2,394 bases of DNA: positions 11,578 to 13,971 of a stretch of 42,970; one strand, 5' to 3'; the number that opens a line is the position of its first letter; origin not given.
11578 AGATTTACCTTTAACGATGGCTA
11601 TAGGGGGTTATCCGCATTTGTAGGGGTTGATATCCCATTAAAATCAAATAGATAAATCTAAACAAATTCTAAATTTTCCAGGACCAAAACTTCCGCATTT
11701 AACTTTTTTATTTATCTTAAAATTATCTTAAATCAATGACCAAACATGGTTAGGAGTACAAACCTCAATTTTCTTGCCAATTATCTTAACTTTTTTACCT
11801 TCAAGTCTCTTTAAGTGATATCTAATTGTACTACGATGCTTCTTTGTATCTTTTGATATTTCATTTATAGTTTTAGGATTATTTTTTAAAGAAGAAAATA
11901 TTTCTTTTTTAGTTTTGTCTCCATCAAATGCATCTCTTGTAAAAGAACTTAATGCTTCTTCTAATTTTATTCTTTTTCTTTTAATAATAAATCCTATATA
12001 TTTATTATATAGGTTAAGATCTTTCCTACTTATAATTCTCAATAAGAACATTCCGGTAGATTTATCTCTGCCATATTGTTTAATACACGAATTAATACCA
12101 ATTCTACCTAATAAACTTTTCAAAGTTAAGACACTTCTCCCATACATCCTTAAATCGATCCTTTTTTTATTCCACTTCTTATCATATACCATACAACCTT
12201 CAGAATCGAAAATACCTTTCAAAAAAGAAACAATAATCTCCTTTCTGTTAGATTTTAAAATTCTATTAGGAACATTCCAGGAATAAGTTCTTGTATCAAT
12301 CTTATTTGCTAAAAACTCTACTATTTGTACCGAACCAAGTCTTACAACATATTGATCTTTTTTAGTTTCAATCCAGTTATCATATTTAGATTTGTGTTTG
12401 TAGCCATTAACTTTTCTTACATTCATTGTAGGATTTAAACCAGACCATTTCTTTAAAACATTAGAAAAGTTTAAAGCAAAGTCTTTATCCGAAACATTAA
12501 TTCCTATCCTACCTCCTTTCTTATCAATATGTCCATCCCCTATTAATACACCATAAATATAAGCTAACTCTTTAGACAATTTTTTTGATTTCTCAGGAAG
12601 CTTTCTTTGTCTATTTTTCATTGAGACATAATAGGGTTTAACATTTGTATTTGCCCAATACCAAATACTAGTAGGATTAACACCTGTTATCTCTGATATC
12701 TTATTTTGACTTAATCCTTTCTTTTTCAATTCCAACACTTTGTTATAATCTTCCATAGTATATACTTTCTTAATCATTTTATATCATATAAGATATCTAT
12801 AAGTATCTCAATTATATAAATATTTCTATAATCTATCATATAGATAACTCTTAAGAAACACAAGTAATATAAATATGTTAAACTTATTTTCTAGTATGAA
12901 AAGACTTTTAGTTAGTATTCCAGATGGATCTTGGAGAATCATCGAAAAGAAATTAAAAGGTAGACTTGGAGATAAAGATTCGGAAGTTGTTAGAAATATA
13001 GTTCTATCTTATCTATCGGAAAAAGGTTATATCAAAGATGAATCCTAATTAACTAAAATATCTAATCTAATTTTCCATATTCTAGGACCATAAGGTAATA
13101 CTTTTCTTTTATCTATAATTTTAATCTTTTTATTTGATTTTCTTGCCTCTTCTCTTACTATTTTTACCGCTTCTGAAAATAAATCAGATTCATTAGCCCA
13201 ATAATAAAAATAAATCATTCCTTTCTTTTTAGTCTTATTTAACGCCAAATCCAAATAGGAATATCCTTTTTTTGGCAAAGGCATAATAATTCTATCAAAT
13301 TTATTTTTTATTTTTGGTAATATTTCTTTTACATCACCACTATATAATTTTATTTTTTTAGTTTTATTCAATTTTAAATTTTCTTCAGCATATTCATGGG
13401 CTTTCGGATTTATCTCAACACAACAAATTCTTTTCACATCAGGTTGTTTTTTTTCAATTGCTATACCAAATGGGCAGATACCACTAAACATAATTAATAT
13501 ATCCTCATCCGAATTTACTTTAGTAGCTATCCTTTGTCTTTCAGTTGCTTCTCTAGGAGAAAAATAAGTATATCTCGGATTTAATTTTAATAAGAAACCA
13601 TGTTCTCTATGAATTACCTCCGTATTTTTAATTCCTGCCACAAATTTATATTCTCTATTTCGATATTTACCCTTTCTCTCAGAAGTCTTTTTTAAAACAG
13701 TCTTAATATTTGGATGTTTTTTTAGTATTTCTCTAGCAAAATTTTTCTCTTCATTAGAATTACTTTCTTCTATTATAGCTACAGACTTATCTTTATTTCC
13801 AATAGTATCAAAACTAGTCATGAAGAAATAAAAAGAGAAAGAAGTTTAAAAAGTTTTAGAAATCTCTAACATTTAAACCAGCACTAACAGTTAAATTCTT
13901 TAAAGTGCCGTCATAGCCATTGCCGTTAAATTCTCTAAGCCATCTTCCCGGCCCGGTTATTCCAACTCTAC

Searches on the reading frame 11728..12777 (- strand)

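Call 68: search_protein_families(library=pfam, proteins=[window:11728-12777:-], max_evalue=0.0001)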
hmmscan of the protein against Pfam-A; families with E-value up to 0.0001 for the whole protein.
window:11728-12777:- (349 aa): 4 families
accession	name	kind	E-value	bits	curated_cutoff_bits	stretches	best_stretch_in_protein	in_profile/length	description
PF14528.11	LAGLIDADG_3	-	3e-13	50.2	22.5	1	182-262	3-82/82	LAGLIDADG-like domain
PF01022.26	HTH_5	-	2e-09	37.6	22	1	287-326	1-40/47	Bacterial regulatory protein, arsR family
PF13412.12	HTH_24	-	8.9e-06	25.6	21.9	0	287-326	2-42/48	Winged helix-turn-helix DNA-binding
PF08279.18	HTH_11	-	7.6e-05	23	25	0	295-335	7-49/55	HTH domain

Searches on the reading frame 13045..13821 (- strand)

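Call 91: search_protein_families(library=pfam, proteins=[window:13045-13821:-], max_evalue=0.00001)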
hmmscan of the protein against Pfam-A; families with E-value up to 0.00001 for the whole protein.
window:13045-13821:- (258 aa): 3 families
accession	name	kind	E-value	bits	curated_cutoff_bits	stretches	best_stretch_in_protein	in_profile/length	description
PF02475.24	TRM5-TYW2_MTfase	-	4.4e-39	134.5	28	1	70-232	2-162/164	TRM5/TYW2 methyltransferase domain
PF25133.1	TYW2_N_2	-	1.1e-06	29.1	27.7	1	3-63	20-76/79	TYW2 N-terminal domain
PF05175.20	MTS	-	5.5e-06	26.6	23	0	108-180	35-104/170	Methyltransferase small domain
